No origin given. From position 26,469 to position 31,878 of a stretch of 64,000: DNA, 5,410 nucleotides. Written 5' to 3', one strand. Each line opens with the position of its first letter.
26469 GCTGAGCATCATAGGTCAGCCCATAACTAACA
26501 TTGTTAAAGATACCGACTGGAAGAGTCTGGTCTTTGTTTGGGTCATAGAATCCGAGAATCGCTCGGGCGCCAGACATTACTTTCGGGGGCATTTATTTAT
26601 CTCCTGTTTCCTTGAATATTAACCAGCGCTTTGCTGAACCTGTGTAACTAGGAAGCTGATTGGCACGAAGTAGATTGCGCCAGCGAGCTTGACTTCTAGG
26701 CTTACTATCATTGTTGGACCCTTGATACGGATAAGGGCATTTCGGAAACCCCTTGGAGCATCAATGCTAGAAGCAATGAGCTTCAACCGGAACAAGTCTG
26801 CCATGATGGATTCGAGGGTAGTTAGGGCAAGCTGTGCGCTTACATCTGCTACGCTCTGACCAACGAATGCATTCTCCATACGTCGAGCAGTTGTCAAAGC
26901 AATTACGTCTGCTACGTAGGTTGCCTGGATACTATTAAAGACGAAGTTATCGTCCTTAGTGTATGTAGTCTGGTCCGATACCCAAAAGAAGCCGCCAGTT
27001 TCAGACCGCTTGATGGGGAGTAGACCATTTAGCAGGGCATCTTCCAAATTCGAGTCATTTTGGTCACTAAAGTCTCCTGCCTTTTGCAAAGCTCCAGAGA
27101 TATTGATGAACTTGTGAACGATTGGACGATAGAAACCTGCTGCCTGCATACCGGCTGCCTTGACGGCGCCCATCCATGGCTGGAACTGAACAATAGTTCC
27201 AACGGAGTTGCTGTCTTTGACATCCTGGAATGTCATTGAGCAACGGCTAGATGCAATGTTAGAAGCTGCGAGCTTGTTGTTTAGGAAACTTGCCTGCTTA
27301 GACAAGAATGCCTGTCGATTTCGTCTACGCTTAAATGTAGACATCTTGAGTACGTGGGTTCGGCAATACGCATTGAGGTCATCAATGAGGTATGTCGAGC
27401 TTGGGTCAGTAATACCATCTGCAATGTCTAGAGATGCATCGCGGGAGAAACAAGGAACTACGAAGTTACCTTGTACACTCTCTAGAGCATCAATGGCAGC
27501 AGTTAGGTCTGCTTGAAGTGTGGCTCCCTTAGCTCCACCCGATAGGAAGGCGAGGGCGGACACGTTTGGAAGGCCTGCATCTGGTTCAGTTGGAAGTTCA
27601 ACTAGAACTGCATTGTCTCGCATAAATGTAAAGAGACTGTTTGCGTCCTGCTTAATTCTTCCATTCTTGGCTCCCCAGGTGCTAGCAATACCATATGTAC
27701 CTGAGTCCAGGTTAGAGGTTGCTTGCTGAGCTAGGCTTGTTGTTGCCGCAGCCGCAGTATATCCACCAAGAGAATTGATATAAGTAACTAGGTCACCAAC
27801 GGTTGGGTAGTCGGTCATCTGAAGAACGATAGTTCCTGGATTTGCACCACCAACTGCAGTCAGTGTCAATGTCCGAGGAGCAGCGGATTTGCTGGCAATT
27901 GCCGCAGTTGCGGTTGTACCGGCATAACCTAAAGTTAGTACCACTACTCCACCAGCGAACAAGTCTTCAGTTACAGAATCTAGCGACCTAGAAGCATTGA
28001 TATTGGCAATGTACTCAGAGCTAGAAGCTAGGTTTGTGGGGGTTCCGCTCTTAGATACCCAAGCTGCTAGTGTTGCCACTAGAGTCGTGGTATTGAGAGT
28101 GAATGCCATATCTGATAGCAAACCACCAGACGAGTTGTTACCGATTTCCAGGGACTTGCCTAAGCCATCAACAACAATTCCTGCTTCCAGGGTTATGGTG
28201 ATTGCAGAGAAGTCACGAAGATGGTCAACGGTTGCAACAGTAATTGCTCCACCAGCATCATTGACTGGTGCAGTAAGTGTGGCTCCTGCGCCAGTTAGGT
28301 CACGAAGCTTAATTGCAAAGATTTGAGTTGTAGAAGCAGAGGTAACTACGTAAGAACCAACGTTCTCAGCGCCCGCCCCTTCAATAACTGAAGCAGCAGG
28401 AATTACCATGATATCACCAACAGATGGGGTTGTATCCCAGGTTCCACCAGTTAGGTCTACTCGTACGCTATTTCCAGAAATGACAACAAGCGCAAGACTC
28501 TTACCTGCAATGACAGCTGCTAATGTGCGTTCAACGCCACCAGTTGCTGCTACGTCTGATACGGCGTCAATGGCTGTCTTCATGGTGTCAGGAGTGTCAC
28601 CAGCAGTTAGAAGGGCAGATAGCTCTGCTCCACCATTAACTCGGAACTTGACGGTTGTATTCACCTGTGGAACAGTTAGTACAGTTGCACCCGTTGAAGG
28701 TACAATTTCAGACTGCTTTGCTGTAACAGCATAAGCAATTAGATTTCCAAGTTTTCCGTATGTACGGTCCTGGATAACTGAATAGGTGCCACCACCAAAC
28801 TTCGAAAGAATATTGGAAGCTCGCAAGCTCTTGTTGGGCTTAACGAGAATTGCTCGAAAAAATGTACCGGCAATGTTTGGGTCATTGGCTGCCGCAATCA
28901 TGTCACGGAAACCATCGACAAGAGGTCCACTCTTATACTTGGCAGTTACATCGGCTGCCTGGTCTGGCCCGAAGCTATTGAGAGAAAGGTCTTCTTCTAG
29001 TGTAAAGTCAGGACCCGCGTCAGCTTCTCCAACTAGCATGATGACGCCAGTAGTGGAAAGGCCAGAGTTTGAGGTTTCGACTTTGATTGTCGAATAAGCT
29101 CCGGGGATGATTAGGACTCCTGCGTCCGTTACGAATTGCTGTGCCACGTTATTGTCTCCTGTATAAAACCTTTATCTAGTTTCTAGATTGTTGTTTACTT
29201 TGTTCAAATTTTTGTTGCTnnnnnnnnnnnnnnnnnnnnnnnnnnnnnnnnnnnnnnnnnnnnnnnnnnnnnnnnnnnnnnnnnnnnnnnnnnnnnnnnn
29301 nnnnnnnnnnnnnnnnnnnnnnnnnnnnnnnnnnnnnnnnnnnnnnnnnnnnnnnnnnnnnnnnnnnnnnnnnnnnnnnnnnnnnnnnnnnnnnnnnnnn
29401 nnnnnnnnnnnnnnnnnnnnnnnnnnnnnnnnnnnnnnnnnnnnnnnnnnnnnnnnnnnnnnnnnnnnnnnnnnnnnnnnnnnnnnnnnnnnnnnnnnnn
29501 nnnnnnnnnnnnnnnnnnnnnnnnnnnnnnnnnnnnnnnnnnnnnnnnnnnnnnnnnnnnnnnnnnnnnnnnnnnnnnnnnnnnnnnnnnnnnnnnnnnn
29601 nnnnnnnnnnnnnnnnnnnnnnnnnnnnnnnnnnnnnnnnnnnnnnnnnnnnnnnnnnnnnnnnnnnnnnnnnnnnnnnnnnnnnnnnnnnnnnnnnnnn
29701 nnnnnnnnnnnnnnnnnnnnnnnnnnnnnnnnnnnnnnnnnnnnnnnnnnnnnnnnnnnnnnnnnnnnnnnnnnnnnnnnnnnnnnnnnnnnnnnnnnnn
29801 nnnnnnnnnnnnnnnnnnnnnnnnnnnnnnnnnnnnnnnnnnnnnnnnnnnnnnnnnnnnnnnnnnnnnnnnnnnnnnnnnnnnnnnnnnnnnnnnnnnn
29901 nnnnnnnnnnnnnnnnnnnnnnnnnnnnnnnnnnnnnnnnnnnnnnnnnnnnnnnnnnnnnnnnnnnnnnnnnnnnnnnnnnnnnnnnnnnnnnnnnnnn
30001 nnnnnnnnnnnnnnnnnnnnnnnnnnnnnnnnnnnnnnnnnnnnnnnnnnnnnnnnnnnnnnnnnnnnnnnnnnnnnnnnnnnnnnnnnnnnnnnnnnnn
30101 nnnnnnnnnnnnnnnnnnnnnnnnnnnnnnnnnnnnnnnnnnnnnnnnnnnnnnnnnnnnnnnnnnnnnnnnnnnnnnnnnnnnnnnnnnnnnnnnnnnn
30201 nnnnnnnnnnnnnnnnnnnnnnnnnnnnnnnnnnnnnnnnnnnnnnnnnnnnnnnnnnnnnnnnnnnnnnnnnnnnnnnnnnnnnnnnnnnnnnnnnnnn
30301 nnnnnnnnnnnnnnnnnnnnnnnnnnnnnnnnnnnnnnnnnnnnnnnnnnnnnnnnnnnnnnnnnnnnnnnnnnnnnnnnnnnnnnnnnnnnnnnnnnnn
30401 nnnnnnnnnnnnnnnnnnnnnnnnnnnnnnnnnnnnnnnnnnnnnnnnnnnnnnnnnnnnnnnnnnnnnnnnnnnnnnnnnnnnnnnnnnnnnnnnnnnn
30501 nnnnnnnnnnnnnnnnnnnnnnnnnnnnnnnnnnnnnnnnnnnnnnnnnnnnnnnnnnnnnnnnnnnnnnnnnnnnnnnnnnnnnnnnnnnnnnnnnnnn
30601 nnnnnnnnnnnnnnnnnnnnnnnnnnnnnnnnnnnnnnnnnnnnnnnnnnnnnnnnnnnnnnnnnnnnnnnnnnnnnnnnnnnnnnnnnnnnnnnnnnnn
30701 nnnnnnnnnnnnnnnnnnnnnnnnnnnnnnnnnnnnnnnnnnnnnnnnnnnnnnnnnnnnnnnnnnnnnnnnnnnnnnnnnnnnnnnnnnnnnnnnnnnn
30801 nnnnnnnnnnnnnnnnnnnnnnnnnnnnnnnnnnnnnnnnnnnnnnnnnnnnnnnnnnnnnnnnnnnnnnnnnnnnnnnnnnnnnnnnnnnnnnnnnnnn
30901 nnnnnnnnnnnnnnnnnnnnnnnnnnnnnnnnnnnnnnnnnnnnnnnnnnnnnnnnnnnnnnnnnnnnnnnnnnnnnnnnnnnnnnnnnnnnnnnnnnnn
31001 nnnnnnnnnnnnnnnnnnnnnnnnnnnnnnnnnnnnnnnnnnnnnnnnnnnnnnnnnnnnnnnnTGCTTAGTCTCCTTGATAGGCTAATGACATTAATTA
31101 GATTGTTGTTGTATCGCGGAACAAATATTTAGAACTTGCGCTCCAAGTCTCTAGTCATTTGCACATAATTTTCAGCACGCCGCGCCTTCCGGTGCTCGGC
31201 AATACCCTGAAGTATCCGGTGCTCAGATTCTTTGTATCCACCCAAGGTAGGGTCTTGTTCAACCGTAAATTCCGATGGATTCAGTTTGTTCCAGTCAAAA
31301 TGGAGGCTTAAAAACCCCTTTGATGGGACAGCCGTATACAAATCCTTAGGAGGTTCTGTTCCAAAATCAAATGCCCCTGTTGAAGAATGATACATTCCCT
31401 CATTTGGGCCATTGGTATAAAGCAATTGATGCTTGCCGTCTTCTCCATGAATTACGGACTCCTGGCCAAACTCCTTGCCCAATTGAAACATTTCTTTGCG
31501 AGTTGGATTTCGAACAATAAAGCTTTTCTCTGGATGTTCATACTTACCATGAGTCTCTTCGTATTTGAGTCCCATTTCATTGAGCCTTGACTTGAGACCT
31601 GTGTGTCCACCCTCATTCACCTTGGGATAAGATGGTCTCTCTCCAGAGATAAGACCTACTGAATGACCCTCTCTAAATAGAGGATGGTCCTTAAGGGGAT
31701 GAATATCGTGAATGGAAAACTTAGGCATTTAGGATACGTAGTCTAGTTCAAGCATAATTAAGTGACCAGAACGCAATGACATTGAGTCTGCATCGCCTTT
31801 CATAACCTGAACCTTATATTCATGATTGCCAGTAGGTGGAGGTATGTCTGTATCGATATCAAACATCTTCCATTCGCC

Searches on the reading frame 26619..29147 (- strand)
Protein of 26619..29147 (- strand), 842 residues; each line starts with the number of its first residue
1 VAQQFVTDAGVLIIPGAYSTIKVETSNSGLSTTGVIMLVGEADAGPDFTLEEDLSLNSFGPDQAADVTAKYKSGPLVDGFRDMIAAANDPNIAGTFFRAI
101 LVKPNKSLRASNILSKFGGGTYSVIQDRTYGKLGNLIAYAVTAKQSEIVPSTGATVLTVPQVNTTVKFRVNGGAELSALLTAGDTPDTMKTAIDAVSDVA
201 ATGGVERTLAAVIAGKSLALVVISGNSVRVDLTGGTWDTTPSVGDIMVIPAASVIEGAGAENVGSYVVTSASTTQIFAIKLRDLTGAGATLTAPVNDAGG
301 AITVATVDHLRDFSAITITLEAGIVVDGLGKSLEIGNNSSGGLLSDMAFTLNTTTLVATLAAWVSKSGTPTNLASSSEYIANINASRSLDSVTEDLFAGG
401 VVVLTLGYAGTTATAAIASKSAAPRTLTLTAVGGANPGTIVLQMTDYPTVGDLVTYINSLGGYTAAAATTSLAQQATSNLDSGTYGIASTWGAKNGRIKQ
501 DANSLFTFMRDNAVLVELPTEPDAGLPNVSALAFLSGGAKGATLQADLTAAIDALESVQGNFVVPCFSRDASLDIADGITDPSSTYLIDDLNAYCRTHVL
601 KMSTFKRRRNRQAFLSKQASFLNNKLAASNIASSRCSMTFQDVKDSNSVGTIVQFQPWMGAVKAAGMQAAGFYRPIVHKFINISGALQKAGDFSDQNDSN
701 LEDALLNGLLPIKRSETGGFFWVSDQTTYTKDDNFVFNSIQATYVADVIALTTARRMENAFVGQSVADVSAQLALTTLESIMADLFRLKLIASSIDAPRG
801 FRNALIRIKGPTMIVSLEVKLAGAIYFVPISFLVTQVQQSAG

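Call 10: search_protein_families(library=phrogs, proteins=[window:26619-29147:-], max_evalue=0.001)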
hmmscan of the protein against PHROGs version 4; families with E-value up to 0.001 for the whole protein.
window:26619-29147:- (842 aa): 1 family
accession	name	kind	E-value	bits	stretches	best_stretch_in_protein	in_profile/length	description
phrog_279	-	tail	8.5e-25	88.4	1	399-839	134-487/489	tail sheath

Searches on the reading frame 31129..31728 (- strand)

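Call 96: search_protein_families(library=phrogs, proteins=[window:31129-31728:-], max_evalue=0.001)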
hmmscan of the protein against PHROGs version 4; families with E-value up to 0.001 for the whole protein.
window:31129-31728:- (199 aa): 2 families
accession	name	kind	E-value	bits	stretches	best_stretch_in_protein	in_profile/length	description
phrog_12788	-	unknown function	1.2e-05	26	1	23-127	75-193/219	-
phrog_2226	-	other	1.5e-05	25.7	1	26-134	9-134/142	SAM-dependent methyltransferase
